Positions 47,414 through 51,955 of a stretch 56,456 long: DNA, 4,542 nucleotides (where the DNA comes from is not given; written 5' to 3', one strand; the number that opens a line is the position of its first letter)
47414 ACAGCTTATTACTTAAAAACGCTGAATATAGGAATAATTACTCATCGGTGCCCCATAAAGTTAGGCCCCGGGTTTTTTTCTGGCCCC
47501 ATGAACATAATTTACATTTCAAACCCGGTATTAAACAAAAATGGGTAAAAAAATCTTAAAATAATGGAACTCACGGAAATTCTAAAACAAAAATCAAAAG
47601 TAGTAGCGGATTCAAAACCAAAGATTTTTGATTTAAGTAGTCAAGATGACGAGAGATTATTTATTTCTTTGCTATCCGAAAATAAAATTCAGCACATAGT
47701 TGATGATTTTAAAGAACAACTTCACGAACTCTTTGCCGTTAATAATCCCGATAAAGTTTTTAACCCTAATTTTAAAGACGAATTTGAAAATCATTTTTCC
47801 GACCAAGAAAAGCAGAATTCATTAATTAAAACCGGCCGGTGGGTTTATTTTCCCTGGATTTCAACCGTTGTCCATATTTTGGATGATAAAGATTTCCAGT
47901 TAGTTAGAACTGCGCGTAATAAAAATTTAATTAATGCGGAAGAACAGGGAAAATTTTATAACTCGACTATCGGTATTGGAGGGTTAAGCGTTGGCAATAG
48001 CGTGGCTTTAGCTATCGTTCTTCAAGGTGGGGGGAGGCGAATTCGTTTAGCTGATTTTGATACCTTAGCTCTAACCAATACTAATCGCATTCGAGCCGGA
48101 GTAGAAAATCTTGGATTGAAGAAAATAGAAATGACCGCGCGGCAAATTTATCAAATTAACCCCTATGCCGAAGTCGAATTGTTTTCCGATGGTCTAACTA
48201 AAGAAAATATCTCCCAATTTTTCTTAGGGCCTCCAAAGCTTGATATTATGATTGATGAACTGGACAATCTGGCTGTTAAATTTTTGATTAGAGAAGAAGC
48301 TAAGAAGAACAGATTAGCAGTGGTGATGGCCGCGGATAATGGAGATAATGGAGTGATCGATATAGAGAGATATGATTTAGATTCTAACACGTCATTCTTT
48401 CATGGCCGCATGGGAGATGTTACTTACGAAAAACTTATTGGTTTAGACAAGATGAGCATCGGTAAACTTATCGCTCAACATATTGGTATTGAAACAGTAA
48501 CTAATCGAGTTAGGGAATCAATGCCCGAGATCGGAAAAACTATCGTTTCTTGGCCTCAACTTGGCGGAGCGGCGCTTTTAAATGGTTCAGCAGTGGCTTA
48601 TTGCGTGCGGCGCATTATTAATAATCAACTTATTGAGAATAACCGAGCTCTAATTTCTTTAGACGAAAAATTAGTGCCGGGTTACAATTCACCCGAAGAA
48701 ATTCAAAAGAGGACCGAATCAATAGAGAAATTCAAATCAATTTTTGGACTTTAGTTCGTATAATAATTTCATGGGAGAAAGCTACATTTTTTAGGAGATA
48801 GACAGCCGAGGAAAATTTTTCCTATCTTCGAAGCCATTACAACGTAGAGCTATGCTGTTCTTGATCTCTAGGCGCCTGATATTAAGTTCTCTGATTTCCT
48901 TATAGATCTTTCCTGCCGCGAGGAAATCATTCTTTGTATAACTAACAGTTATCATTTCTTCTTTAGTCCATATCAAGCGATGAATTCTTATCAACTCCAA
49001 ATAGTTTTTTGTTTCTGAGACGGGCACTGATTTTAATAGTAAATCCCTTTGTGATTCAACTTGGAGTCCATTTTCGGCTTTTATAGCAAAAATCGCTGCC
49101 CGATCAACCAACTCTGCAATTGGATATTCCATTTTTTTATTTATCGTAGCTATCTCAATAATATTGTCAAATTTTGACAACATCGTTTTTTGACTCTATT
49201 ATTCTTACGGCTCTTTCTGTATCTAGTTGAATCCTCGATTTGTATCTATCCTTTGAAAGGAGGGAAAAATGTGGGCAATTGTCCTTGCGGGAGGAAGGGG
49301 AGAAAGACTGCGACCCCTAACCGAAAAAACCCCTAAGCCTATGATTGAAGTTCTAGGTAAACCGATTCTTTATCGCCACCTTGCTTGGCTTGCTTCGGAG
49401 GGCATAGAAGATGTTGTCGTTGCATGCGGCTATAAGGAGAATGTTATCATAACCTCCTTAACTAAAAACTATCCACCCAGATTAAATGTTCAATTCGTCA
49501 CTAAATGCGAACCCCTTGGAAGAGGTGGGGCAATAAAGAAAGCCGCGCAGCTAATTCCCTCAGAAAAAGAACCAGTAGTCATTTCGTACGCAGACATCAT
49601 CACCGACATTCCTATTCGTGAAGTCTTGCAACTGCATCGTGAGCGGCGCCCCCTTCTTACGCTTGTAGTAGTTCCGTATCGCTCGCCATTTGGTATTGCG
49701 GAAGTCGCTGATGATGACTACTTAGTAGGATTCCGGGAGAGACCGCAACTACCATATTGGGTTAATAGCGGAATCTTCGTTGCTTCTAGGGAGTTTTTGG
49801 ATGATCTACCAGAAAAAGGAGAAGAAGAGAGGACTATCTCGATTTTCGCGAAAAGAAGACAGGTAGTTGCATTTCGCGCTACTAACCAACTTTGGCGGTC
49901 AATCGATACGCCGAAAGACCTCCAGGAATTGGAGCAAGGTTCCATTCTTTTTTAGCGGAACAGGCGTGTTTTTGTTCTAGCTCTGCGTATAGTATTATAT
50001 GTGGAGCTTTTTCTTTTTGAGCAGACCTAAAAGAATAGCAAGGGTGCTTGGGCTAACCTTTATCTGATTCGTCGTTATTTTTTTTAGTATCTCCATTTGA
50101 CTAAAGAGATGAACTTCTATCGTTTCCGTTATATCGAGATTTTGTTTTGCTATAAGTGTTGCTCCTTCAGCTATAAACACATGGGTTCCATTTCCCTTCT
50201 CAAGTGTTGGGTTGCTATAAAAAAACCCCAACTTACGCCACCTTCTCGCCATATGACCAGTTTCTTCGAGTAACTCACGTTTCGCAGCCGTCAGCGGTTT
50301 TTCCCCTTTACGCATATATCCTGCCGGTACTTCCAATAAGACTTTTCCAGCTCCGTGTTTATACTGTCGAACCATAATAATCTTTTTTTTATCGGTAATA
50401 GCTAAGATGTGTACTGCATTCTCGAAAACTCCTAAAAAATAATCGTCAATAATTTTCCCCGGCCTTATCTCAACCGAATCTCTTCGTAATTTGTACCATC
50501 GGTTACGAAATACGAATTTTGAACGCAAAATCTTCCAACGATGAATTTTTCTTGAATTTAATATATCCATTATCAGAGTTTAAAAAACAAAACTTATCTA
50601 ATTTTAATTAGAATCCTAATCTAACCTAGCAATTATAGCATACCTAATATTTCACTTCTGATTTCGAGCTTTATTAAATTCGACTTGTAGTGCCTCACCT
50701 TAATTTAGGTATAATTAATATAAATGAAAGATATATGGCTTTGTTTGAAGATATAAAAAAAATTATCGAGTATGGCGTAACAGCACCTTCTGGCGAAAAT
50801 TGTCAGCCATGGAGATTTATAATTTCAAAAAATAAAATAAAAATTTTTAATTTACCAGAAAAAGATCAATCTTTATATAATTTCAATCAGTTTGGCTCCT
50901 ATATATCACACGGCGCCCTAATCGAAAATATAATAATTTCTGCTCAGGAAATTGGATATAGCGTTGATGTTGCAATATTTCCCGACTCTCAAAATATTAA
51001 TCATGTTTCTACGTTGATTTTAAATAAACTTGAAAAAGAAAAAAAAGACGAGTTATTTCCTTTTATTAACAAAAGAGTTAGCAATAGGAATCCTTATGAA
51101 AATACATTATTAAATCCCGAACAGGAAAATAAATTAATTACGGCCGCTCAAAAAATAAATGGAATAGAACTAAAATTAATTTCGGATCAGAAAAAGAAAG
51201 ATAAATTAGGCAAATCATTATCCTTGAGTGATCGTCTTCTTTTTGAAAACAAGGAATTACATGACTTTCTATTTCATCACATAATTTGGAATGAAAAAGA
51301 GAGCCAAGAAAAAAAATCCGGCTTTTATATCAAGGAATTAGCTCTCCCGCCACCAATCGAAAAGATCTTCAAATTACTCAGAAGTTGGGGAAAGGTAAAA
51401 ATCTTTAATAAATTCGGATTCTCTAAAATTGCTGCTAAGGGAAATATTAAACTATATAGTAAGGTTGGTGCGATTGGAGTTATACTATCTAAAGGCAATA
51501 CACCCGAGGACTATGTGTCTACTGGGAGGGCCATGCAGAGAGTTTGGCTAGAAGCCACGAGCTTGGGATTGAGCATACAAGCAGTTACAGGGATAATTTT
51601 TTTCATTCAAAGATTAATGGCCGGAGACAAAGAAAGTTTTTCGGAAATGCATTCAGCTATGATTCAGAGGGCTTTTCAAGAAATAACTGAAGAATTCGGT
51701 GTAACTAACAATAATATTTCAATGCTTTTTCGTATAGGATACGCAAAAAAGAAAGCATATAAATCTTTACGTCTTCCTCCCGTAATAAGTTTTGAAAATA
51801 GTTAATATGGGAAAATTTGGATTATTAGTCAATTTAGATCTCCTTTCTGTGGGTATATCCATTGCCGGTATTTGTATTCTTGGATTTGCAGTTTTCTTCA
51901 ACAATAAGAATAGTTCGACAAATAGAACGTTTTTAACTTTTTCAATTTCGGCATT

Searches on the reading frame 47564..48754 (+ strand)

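Call 10: search_protein_families(library=pfam, proteins=[window:47564-48754:+], max_evalue=0.01)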
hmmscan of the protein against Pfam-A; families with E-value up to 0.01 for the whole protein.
window:47564-48754:+ (396 aa): 1 family
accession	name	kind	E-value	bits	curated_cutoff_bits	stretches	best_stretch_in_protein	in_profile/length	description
PF00899.27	ThiF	-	5.5e-17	62.1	28.1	1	121-258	6-143/238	ThiF family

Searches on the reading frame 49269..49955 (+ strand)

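Call 68: search_protein_families(library=pfam, proteins=[window:49269-49955:+], max_evalue=0.001)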
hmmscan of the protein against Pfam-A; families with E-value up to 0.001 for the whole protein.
window:49269-49955:+ (228 aa): 3 families
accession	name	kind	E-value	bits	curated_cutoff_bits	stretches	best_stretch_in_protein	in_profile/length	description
PF00483.29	NTP_transferase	-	1.3e-28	100.7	21.2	1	3-218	2-235/245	Nucleotidyl transferase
PF12804.13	NTP_transf_3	-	6.1e-10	39.9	27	1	3-112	1-98/160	MobA-like NTP transferase domain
PF01128.25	IspD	-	0.00029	21.1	27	1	2-78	2-72/221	2-C-methyl-D-erythritol 4-phosphate cytidylyltransferase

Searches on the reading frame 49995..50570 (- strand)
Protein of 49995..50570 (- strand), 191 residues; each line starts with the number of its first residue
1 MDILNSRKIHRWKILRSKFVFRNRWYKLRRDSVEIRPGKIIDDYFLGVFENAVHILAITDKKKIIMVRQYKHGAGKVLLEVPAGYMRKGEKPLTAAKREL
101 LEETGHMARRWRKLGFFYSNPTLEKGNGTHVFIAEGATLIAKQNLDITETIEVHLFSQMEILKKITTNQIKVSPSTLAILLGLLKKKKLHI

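Call 68: search_protein_families(library=pfam, proteins=[window:49995-50570:-], max_evalue=0.001)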
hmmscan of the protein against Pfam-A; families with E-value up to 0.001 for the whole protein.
window:49995-50570:- (191 aa): 1 family
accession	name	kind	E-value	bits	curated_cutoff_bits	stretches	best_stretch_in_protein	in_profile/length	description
PF00293.34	NUDIX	-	2.4e-14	53.9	21.1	1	51-171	4-129/134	NUDIX domain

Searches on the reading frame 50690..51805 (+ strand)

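Call 10: search_protein_families(library=pfam, proteins=[window:50690-51805:+], max_evalue=0.01)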
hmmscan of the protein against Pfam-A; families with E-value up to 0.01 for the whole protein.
window:50690-51805:+ (371 aa): 2 families
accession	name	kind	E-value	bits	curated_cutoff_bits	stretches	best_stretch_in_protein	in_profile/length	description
PF00881.29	Nitroreductase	-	1.2e-12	48.8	23.5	2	271-351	112-167/167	Nitroreductase family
PF14512.11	TM1586_NiRdase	-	4.6e-09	36.7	27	1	19-54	157-193/215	Putative TM nitroreductase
